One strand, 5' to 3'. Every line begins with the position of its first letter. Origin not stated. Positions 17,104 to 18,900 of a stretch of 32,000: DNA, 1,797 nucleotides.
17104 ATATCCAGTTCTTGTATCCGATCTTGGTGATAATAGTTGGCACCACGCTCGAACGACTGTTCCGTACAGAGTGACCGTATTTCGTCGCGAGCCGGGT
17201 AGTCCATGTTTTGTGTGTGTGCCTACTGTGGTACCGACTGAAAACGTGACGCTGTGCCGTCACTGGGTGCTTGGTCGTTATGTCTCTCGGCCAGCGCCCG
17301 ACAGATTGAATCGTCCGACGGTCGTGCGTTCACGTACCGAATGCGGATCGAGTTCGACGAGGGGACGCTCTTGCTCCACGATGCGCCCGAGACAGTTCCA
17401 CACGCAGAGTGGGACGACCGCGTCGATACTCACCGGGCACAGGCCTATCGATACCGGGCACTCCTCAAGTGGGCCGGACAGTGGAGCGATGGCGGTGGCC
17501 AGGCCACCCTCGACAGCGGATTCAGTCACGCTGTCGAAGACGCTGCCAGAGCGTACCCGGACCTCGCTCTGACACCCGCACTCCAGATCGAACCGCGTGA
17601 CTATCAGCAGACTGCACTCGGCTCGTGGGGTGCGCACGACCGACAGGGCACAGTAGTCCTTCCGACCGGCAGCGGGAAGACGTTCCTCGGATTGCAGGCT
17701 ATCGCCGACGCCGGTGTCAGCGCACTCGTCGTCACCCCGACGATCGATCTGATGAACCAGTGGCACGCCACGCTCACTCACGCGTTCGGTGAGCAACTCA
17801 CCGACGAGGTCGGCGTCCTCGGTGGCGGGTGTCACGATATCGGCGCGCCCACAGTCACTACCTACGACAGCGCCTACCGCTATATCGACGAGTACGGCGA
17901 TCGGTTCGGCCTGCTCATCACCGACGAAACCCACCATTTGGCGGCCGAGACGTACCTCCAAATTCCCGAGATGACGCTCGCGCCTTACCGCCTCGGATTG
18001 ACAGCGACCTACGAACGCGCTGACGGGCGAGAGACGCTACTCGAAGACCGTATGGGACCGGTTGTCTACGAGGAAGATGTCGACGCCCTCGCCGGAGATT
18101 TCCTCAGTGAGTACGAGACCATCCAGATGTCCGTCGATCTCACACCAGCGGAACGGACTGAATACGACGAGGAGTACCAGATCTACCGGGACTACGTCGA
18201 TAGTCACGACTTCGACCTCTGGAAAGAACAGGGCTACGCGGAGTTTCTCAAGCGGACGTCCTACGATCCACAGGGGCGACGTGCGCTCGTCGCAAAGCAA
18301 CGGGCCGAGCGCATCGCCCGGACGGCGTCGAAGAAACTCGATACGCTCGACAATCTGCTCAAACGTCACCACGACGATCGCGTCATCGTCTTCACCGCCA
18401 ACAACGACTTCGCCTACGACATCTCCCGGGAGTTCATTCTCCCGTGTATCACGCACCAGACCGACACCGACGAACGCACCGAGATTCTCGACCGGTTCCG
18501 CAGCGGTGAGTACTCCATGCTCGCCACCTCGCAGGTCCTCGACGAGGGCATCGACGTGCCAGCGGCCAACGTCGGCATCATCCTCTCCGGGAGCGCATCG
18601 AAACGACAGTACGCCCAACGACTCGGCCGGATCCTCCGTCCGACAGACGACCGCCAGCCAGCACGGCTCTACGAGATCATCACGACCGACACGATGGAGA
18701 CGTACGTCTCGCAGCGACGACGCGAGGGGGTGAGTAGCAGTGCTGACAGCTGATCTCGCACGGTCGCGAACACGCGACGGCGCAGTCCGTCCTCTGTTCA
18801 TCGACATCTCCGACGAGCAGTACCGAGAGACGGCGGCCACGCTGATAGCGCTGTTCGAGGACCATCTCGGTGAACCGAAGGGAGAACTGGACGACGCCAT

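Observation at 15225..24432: The two SWIM proteins are paralogs; the short one equals the N-terminal ~260 aa of the long one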

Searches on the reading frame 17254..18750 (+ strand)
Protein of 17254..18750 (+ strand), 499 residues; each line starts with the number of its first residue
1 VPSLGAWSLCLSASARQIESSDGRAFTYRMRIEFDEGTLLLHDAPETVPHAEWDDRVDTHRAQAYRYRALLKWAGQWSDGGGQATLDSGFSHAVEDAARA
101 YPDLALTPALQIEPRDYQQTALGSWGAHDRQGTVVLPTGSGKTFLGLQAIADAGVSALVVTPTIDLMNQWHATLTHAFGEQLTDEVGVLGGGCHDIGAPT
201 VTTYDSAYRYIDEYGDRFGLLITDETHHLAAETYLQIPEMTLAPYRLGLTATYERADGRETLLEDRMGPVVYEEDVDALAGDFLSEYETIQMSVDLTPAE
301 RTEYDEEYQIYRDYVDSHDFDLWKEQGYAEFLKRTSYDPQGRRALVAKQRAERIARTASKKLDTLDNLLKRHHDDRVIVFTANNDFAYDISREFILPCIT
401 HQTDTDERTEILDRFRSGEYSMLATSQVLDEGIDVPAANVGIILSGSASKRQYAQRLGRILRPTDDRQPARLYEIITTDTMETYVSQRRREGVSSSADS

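Call 5: search_protein_families(library=pfam, proteins=[window:17254-18750:+], max_evalue=0.01)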
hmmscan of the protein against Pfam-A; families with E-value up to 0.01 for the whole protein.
window:17254-18750:+ (499 aa): 5 families
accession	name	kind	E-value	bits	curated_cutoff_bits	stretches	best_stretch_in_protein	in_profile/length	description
PF04851.21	ResIII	-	1.5e-25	90.5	22.5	1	112-255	2-164/164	Type III restriction enzyme, res subunit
PF16203.11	ERCC3_RAD25_C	-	4.6e-22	79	27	1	353-491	37-183/248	ERCC3/RAD25/XPB C-terminal helicase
PF00271.37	Helicase_C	-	3.1e-19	69.7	23.5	1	361-462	2-108/110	Helicase conserved C-terminal domain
PF18458.6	XPB_DRD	-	1.7e-14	53.9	26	1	33-73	2-45/57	Xeroderma pigmentosum group B helicase damage recognition domain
PF00270.35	DEAD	-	3.6e-09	37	26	1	117-254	3-161/167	DEAD/DEAH box helicase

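Call 7: search_protein_families(library=ncbifam, proteins=[window:17254-18750:+], max_evalue=0.01)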
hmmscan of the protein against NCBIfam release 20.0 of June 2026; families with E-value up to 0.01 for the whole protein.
window:17254-18750:+ (499 aa): 28 families (the best 25 are shown)
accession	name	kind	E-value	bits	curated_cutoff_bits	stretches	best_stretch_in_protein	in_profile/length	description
NF045503.1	repair_heli_XPB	equivalog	1.1e-55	189.3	610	2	344-490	388-535/548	DNA repair helicase XPB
TIGR04095.1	dnd_restrict_1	equivalog_domain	7e-37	127.5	600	2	218-480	134-400/451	DNA phosphorothioation system restriction enzyme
TIGR00603.1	rad25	subfamily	1.9e-29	102.4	328.7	2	368-490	490-620/734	DNA repair helicase rad25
NF010337.0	PRK13766.1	equivalog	2.2e-15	55.9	610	2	333-489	325-493/781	Hef nuclease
NF053632.1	heli_RadD_YejH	equivalog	6.7e-13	47.8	720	1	115-468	4-347/573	DNA repair helicase RadD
NF041062.1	DpdE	equivalog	1.5e-08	33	500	1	274-485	439-662/1048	protein DpdE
NF003673.1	PRK05298.1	equivalog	1.2e-07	30.5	743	1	373-490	442-569/653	excinuclease ABC subunit UvrB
NF008167.0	PRK10917.2-1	equivalog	1.1e-06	27.1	995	1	393-463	560-631/744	ATP-dependent DNA helicase RecG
TIGR00631.1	uvrb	equivalog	2.2e-06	26.2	750.1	1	371-490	440-569/658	excinuclease ABC subunit UvrB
TIGR00643.1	recG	equivalog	4.7e-06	25.6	659.4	1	399-444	488-533/629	ATP-dependent DNA helicase RecG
NF008168.0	PRK10917.2-2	equivalog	1.9e-05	23.2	718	1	405-443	623-661/795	ATP-dependent DNA helicase RecG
NF008164.0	PRK10917.1-2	equivalog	3.2e-05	22.4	785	1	402-462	528-589/704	ATP-dependent DNA helicase RecG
TIGR01587.1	cas3_core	equivalog_domain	3.3e-05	23.2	102.45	0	403-475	261-332/358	CRISPR-associated helicase Cas3'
NF008165.0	PRK10917.1-3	equivalog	4.7e-05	22.1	711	1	397-444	513-560/692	ATP-dependent DNA helicase RecG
NF008394.0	PRK11192.1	equivalog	0.00014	20.8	507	1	355-462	228-340/441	ATP-dependent RNA helicase SrmB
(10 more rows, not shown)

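Call 8: search_protein_families(library=padloc, proteins=[window:17254-18750:+], max_evalue=0.01)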
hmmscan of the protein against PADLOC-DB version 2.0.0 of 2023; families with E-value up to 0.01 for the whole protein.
window:17254-18750:+ (499 aa): 16 families
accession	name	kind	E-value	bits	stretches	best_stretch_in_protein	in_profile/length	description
PDLC02707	PbeA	-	3.5e-55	185.8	2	207-481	369-635/672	PbeA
PDLC02704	PbeA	-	1.9e-44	150.3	2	219-484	385-652/682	PbeA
PDLC02706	PbeA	-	6.6e-33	112.2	3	401-483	597-679/722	PbeA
PDLC02705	PbeA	-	2.3e-20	70.4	1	220-480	377-637/691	PbeA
PDLC02703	PbeA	-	5.5e-17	59.6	2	353-475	486-610/626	PbeA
PDLC03659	mREase_IV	-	2.4e-09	33.6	1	215-478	333-568/945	Type IV methyl-directed restriction enzyme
PDLC03658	mREase_IV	-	5.3e-09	32.3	2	399-470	481-552/953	Type IV methyl-directed restriction enzyme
PDLC01439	typeIV_DinG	-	3.1e-08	30.7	1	350-439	383-473/575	CAS-IV-A; associated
PDLC00938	Cas3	-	8.8e-06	23.2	1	403-475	261-332/358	CRISPR-associated helicase Cas3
PDLC01252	Cas3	-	2.5e-05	21.9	1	356-473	180-296/324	CAS-I; effector_G3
PDLC03597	REase_MTase_IIG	-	0.00011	17.9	0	422-467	554-599/1646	Type IIG restriction enzyme-methyltransferase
PDLC04530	PDC-M23B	-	0.00072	15.7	1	129-180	84-142/828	-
PDLC03051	REase_MTase_I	-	0.0011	14.1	0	421-467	558-604/1591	Type I restriction enzyme-methyltransferase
PDLC04987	PDC-S28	-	0.0012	15.2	1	118-171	41-100/846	-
PDLC01770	Cas3g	-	0.0014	15.2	0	347-473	223-350/733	-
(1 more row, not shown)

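Call 82: find_homologous_proteins(query=window:17341-18750:+, max_evalue=1e-30)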
Query window:17341-18750:+ (470 aa): 7547 proteins with E <= 1e-30 among 8000 candidates; the best 120 are listed.
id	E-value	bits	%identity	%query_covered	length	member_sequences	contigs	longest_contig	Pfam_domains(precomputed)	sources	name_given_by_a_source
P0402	0.0e+0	1062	100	100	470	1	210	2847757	PF00270.36,PF18458.7,PF16203.12,PF00271.38,PF04851.22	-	-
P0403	2.5e-297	1004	95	100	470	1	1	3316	PF00270.36,PF18458.7,PF16203.12,PF00271.38,PF04851.22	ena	-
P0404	1.2e-296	1002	95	100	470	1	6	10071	PF00270.36,PF18458.7,PF16203.12,PF00271.38,PF04851.22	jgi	jgi:superfamily II DNA or RNA helicase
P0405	9.4e-294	992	94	100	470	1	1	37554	PF00270.36,PF18458.7,PF16203.12,PF00271.38,PF04851.22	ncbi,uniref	ncbi:DEAD/DEAH box helicase [Halorubrum tibetense]|uniref:DNA 3'-5' helicase n=1 Tax=Halorubrum tibe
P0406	4.9e-293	990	94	100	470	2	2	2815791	PF00270.36,PF18458.7,PF16203.12,PF00271.38,PF04851.22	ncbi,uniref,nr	ncbi:DNA repair protein [Halorhabdus tiamatea SARL4B]|uniref:DNA 3'-5' helicase n=1 Tax=Halorhabdus 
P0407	1.6e-291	985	92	100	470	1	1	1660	PF00270.36,PF18458.7,PF16203.12,PF00271.38,PF04851.22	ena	-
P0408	2.2e-290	981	92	100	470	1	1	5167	PF00270.36,PF18458.7,PF16203.12,PF00271.38,PF04851.22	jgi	jgi:superfamily II DNA or RNA helicase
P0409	3.4e-290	980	92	100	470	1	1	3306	PF00270.36,PF18458.7,PF16203.12,PF00271.38,PF04851.22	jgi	-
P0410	3.5e-290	980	93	100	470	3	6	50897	PF00270.36,PF18458.7,PF16203.12,PF00271.38,PF04851.22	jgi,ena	-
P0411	7.7e-290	979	92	100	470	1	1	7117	PF00270.36,PF18458.7,PF16203.12,PF00271.38,PF04851.22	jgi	jgi:superfamily II DNA or RNA helicase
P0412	1.2e-288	975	92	100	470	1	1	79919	PF00270.36,PF18458.7,PF16203.12,PF00271.38,PF04851.22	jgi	-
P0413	1.2e-287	972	91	100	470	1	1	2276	PF00270.36,PF18458.7,PF16203.12,PF00271.38,PF04851.22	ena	-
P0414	2.4e-287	971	91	100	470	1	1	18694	PF00270.36,PF18458.7,PF16203.12,PF00271.38,PF04851.22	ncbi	ncbi:MAG: DEAD/DEAH box helicase family protein [Halapricum sp.]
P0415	4.5e-287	970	91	100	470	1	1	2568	PF00270.36,PF18458.7,PF16203.12,PF00271.38,PF04851.22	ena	-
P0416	7.2e-287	969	91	100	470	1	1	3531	PF00270.36,PF18458.7,PF16203.12,PF00271.38,PF04851.22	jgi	-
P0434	1.6e-280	948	90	100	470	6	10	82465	PF00270.36,PF18458.7,PF16203.12,PF00271.38,PF04851.22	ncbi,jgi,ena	jgi:superfamily II DNA or RNA helicase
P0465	1.0e-258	877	83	100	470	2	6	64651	PF00270.36,PF18458.7,PF16203.12,PF00271.38,PF04851.22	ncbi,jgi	ncbi:MAG: superfamily II DNA or RNA helicase [Haloarculaceae archaeon]|jgi:superfamily II DNA or RNA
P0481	2.0e-247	839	79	99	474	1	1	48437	PF00270.36,PF18458.7,PF16203.12,PF00271.38,PF04851.22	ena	-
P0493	2.3e-245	833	77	100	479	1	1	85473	PF00270.36,PF18458.7,PF16203.12,PF00271.38,PF04851.22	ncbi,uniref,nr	ncbi:UvrABC system protein B [Halalkalicoccus paucihalophilus]|uniref:DNA 3'-5' helicase n=1 Tax=Hal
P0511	1.4e-242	823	78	99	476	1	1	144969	PF00270.36,PF18458.7,PF16203.12,PF00271.38,PF04851.22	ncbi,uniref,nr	ncbi:DEAD/DEAH box helicase family protein [Natrarchaeobius chitinivorans]|uniref:DNA 3'-5' helicase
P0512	1.6e-242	823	77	100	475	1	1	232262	PF00270.36,PF18458.7,PF16203.12,PF00271.38,PF04851.22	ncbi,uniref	ncbi:DEAD/DEAH box helicase family protein [Natrinema sp. H-ect4]|uniref:DEAD/DEAH box helicase fami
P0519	5.9e-242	821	77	100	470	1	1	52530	PF00270.36,PF18458.7,PF16203.12,PF00271.38,PF04851.22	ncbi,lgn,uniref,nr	ncbi:DEAD/DEAH box helicase [Halobiforma nitratireducens]|uniref:DNA 3'-5' helicase n=1 Tax=Halobifo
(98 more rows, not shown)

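Call 83: find_encoding_contigs(protein=P0511, flank=7000, max_places=1)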
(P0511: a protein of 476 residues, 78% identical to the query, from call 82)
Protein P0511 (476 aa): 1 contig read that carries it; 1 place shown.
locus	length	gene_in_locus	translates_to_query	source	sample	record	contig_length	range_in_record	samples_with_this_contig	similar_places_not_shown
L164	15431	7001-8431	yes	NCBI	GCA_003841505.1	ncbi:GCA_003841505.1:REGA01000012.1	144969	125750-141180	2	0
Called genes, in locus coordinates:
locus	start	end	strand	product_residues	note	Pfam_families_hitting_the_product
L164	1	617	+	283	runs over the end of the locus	PF24035:DUF7344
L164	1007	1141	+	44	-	-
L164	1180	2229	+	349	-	PF02899:Phage_int_SAM_1 (weak), PF00589:Phage_integrase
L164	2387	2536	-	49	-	PF25207:DUF7837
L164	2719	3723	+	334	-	PF25943:DUF7983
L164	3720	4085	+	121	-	PF25912:DUF7964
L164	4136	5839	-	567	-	PF04434:SWIM (weak), PF13428:TPR_14 (faint)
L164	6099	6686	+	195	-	-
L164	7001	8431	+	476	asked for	PF18458:XPB_DRD, PF04851:ResIII, PF00270:DEAD, PF16203:ERCC3_RAD25_C, PF00271:Helicase_C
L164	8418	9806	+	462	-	PF05626:DUF790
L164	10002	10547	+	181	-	PF01161:PBP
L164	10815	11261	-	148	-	PF24035:DUF7344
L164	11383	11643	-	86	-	PF18545:HalOD1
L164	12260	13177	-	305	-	PF01370:Epimerase (weak), PF05368:NmrA, PF13460:NAD_binding_10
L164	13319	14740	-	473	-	PF01565:FAD_binding_4, PF08031:BBE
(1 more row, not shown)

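Call 84: find_encoding_contigs(protein=P0493, flank=7000, max_places=1)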
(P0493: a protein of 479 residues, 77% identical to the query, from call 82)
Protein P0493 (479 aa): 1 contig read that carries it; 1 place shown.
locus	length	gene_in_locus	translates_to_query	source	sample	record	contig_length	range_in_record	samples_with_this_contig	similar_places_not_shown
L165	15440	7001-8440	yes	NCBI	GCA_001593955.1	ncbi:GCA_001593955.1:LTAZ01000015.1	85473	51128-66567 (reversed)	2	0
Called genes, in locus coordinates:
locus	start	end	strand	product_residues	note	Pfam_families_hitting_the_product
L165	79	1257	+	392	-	PF00579:tRNA-synt_1b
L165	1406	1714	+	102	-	PF26036:Peptidase_inhib_put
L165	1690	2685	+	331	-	PF00082:Peptidase_S8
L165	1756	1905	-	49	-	-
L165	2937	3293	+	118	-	PF01810:LysE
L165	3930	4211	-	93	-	PF25921:DUF7967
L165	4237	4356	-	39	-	-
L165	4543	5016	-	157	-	PF08327:AHSA1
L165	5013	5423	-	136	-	PF07237:DUF1428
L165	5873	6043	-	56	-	PF26044:Antitox_halo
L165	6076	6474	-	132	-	PF02661:Fic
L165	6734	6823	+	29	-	-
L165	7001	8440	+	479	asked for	PF18458:XPB_DRD, PF00270:DEAD, PF04851:ResIII, PF16203:ERCC3_RAD25_C, PF00271:Helicase_C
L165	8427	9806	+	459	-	PF05626:DUF790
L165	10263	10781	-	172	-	-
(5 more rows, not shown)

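Call 85: find_encoding_contigs(protein=P0519, flank=7000, max_places=1)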
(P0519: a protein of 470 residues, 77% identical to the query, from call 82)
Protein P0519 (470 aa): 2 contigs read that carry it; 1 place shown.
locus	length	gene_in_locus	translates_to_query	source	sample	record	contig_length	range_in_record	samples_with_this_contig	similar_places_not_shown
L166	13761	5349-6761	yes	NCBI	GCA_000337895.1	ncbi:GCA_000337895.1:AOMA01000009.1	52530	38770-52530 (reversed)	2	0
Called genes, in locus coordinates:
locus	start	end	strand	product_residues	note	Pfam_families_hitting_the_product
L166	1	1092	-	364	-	PF04465:DUF499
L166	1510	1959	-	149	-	-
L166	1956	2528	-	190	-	-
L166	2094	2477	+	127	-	-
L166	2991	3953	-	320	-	PF25943:DUF7983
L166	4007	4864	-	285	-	PF26458:DUF8137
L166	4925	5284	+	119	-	-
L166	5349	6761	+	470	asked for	PF18458:XPB_DRD, PF00270:DEAD, PF04851:ResIII, PF16203:ERCC3_RAD25_C, PF00271:Helicase_C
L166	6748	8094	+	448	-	PF05626:DUF790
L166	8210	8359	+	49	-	PF25207:DUF7837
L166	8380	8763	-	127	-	PF01938:TRAM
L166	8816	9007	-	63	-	-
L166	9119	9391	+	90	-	PF03551:PadR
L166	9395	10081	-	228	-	PF20314:DUF6610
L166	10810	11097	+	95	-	-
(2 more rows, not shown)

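Call 86: find_encoding_contigs(protein=P0512, flank=7000, max_places=1)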
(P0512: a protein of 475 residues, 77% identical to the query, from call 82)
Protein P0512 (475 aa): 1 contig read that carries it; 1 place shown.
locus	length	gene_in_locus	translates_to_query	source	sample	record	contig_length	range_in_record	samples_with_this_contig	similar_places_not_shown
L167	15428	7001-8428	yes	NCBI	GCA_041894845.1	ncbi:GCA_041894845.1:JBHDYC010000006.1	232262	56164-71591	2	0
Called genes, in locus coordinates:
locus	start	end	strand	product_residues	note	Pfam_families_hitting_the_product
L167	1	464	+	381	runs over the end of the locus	PF00155:Aminotran_1_2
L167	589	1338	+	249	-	PF01844:HNH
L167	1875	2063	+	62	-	-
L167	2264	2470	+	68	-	-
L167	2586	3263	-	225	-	-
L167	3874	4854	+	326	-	PF25943:DUF7983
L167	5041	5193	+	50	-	PF25207:DUF7837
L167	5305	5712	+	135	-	PF01938:TRAM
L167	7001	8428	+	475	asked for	PF18458:XPB_DRD, PF04851:ResIII, PF00270:DEAD, PF16203:ERCC3_RAD25_C, PF00271:Helicase_C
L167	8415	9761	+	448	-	PF05626:DUF790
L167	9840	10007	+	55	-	-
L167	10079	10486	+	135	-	-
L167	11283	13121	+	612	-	PF03235:GmrSD_N, PF07510:GmrSD_C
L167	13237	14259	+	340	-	PF12850:Metallophos_2 (faint), PF00149:Metallophos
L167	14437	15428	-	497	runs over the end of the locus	-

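Call 87: find_encoding_contigs(protein=P0412, flank=7000, max_places=1)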
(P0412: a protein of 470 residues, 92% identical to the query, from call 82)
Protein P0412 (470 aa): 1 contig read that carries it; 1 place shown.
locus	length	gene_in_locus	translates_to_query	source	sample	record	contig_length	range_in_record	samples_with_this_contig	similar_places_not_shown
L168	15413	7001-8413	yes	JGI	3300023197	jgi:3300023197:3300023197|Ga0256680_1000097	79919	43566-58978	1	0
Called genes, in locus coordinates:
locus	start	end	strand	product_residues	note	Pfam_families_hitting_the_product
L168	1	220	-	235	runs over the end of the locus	PF18741:MTES_1575 (faint)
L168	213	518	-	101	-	-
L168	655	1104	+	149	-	PF24444:DUF7563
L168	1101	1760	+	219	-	-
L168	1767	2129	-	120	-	-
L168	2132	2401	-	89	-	-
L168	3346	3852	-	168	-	PF11848:DUF3368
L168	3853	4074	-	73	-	PF03683:UPF0175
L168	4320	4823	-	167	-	PF02732:ERCC4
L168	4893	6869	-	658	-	PF04434:SWIM (weak)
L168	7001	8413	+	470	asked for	PF18458:XPB_DRD, PF00270:DEAD, PF04851:ResIII, PF16203:ERCC3_RAD25_C, PF00271:Helicase_C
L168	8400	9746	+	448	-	PF05626:DUF790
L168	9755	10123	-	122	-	PF11535:Calci_bind_CcbP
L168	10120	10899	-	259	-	-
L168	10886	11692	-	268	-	PF04434:SWIM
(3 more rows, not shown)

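Call 88: find_encoding_contigs(protein=P0434, flank=7000, max_places=1)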
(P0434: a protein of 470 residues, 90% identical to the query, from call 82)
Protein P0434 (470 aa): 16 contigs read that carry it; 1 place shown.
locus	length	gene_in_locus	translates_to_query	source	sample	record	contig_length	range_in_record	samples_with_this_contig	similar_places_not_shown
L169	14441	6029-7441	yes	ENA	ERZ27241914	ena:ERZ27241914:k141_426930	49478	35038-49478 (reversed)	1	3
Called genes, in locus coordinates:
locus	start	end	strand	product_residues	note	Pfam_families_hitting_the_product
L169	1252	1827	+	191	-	PF24033:DUF7342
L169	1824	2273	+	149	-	PF20126:TumE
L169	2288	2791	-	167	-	PF02732:ERCC4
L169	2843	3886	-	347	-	PF26458:DUF8137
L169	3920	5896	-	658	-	PF04434:SWIM (weak)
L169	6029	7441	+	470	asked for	PF18458:XPB_DRD, PF00270:DEAD, PF04851:ResIII, PF16203:ERCC3_RAD25_C, PF00271:Helicase_C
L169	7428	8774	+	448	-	PF05626:DUF790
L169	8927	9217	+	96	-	PF04255:DUF433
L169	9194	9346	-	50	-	-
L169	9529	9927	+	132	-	PF25912:DUF7964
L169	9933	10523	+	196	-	-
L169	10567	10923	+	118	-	PF25912:DUF7964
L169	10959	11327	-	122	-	PF11535:Calci_bind_CcbP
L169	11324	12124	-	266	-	-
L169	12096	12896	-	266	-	PF04434:SWIM (weak)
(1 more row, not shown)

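Call 89: find_encoding_contigs(protein=P0465, flank=7000, max_places=1)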
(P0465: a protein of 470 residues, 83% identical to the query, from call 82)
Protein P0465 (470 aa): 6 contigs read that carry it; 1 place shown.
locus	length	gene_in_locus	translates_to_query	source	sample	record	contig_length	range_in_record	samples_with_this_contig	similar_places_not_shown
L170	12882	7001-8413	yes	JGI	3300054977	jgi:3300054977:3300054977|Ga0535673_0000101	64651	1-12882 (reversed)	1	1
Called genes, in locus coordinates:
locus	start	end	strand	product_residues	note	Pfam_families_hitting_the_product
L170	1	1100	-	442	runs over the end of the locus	PF14269:Arylsulfotran_2 (weak), PF05935:Arylsulfotrans (weak)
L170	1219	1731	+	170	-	PF00583:Acetyltransf_1, PF13673:Acetyltransf_10, PF13508:Acetyltransf_7, PF08445:FR47 (weak)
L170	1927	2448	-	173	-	PF02732:ERCC4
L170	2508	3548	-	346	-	PF26458:DUF8137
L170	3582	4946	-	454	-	-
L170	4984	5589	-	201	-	PF04434:SWIM (weak)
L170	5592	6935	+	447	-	-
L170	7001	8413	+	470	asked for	PF18458:XPB_DRD, PF00270:DEAD, PF04851:ResIII, PF16203:ERCC3_RAD25_C, PF00271:Helicase_C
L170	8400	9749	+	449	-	PF05626:DUF790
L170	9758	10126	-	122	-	PF11535:Calci_bind_CcbP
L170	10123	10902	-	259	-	-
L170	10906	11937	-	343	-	PF26458:DUF8137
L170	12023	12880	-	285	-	?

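Call 90: find_encoding_contigs(protein=P0481, flank=7000, max_places=1)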
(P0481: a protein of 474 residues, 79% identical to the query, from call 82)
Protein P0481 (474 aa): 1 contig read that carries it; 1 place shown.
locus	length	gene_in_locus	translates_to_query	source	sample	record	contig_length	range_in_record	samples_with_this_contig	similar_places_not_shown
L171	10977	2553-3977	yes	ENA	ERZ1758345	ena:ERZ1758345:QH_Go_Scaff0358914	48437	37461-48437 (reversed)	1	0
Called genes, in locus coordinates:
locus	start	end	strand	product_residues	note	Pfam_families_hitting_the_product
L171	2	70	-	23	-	?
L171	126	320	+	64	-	-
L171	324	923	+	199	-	-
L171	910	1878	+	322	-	PF02535:Zip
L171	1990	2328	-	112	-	PF03551:PadR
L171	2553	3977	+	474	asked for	PF18458:XPB_DRD, PF04851:ResIII, PF00270:DEAD, PF16203:ERCC3_RAD25_C, PF00271:Helicase_C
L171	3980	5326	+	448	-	PF05626:DUF790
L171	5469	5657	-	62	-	-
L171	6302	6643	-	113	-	PF07366:SnoaL, PF12680:SnoaL_2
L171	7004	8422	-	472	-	PF01565:FAD_binding_4, PF08031:BBE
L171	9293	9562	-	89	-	-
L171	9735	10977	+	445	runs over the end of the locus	PF22023:Pus10_THUMP_arc, PF21238:Pus10_C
